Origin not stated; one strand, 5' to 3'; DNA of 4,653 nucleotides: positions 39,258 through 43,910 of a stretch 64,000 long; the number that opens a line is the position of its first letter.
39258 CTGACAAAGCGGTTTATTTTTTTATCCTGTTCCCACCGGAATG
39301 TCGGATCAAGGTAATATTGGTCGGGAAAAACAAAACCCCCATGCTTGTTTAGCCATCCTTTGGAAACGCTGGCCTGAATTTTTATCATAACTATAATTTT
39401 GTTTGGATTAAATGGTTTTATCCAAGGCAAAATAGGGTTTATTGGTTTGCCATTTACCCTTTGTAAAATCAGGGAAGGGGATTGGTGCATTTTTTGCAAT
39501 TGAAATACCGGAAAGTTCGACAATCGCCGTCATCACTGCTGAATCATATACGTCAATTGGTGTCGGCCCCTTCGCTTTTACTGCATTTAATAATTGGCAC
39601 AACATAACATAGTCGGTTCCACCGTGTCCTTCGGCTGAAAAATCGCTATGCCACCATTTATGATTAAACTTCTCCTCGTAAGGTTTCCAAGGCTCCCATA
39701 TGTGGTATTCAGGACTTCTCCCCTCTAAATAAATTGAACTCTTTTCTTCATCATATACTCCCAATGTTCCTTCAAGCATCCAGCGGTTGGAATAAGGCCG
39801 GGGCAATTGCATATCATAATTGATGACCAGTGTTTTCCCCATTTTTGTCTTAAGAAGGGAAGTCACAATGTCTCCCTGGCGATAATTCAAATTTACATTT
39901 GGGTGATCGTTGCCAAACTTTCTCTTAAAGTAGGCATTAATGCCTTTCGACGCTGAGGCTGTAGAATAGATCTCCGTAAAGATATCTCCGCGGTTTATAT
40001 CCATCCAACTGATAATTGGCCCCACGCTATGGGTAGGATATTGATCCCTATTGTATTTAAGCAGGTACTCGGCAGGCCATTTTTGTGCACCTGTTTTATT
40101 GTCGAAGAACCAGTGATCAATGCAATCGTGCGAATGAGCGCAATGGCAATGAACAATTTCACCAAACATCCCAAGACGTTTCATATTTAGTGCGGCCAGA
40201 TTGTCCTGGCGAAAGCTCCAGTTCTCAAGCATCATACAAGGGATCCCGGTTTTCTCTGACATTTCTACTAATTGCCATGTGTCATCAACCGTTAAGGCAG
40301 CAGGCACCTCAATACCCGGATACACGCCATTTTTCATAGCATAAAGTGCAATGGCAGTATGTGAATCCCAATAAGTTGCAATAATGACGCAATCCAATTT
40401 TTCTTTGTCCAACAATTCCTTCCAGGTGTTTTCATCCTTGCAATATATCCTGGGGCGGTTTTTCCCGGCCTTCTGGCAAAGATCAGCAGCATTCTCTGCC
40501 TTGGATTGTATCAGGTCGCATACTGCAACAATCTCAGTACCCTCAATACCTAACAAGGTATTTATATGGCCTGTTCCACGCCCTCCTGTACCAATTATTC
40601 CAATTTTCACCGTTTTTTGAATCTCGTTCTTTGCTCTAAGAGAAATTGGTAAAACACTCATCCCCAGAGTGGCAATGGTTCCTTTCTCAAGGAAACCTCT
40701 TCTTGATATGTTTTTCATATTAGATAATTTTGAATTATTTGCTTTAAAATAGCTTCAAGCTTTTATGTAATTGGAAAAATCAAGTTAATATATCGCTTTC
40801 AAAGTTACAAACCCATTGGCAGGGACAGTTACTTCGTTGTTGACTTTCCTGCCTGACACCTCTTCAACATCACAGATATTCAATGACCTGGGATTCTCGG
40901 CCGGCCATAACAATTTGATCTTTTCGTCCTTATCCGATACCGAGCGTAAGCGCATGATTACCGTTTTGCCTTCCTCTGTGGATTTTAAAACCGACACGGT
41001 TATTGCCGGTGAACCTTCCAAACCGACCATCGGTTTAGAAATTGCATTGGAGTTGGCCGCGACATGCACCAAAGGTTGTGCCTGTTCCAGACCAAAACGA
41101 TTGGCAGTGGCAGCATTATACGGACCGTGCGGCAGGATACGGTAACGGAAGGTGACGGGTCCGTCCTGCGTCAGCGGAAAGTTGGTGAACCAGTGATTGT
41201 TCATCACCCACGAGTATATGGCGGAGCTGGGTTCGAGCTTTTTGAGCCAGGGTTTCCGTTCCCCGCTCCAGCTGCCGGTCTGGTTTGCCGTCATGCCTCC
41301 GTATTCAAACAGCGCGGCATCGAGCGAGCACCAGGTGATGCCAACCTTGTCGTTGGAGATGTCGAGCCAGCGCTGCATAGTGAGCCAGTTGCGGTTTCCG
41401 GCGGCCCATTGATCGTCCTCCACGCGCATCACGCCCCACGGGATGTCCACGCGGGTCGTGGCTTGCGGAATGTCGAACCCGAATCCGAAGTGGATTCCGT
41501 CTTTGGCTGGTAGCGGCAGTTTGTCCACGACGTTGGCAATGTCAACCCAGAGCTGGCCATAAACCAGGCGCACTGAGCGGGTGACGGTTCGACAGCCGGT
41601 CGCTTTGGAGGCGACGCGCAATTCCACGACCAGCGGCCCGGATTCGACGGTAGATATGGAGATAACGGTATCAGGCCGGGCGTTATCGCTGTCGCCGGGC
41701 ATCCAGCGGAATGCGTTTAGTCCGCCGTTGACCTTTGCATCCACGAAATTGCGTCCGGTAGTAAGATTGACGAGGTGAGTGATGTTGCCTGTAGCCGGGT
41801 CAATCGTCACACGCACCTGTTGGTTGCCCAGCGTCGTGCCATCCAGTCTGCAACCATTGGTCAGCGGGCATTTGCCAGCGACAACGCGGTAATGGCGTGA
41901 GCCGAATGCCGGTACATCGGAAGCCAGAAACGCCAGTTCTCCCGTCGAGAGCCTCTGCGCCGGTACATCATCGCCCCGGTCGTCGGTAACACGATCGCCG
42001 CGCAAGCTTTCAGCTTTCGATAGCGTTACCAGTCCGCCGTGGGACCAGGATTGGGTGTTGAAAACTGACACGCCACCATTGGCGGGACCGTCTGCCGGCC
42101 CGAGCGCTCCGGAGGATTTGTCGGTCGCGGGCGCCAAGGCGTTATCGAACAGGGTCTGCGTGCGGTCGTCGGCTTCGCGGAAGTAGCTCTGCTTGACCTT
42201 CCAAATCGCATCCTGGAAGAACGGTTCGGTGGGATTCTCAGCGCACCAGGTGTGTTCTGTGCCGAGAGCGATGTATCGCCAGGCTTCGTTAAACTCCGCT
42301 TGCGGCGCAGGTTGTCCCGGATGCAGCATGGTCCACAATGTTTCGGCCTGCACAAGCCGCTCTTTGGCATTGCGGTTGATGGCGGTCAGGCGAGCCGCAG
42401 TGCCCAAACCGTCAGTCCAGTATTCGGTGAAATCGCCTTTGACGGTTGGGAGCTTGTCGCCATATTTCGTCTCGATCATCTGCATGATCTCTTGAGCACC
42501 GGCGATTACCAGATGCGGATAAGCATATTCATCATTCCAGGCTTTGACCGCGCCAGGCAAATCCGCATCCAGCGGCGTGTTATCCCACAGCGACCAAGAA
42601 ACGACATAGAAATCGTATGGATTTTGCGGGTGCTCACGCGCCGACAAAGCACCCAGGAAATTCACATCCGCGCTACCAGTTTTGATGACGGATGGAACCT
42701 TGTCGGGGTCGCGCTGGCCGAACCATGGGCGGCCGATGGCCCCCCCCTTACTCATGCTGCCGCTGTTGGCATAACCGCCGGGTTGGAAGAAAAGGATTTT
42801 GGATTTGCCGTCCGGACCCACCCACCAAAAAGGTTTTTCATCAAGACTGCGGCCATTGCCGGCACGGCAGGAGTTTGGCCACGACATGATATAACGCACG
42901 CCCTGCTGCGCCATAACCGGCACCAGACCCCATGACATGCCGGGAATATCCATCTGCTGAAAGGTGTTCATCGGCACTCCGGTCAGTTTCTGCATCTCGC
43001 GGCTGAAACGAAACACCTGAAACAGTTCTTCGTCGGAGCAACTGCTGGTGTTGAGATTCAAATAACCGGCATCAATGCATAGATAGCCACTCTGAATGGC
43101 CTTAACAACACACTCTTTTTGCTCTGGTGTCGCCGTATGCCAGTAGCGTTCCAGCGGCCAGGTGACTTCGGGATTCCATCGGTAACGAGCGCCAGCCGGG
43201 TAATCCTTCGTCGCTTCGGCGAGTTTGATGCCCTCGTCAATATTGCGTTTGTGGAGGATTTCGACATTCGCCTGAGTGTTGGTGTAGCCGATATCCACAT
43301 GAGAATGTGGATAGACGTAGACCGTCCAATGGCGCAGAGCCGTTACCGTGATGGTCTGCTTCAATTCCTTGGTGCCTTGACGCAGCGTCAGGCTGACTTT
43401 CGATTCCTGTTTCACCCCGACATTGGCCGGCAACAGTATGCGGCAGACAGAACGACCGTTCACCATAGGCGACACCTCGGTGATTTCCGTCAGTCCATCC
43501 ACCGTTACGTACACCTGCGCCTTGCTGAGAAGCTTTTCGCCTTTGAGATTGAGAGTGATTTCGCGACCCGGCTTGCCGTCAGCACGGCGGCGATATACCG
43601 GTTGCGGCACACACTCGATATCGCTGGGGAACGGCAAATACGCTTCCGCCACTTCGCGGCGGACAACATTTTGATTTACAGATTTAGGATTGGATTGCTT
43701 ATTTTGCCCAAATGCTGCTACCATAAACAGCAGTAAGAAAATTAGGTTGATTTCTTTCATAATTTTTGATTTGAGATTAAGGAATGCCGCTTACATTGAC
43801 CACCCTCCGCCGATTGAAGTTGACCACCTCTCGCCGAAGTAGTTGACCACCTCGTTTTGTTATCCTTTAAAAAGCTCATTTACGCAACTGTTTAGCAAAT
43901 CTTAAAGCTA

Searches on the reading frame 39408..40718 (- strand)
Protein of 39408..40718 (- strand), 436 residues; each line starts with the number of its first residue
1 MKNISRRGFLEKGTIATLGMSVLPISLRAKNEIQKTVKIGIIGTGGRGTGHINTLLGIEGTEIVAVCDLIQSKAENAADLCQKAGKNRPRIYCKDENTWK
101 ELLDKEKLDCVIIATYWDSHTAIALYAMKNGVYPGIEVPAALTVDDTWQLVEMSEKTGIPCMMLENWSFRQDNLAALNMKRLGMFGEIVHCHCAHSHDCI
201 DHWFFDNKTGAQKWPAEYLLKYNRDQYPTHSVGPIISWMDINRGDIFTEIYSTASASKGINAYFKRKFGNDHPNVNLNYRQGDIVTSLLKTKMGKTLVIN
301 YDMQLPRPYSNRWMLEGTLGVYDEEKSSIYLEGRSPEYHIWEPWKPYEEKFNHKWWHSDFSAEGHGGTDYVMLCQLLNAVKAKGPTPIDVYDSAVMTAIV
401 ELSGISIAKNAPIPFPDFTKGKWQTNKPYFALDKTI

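Call 12: search_protein_families(library=pfam, proteins=[window:39408-40718:-], max_evalue=0.01)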
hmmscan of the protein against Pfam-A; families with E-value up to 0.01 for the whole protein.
window:39408-40718:- (436 aa): 2 families
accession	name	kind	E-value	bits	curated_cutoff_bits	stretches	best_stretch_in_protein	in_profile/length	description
PF21252.2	Glyco_hydro_109_C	-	5.3e-50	169.8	27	1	174-342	1-185/187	Glycosyl hydrolase 109, C-terminal domain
PF01408.29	GFO_IDH_MocA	-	2.4e-13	51.2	24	1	37-162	1-117/120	Oxidoreductase family, NAD-binding Rossmann fold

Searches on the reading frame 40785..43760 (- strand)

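Call 12: search_protein_families(library=pfam, proteins=[window:40785-43760:-], max_evalue=0.01)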
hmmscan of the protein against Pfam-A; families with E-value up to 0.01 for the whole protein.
window:40785-43760:- (991 aa): 3 families
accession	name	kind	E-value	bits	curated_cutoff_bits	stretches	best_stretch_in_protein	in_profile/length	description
PF01074.27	Glyco_hydro_38N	-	4.4e-14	53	25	1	146-332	1-180/270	Glycosyl hydrolases family 38 N-terminal domain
PF07748.19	Glyco_hydro_38C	-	2.9e-09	37.9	25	1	644-809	1-175/206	Glycosyl hydrolases family 38 C-terminal domain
PF09261.16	Alpha-mann_mid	-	0.00012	22.5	31.1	1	446-505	1-61/96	Alpha mannosidase middle domain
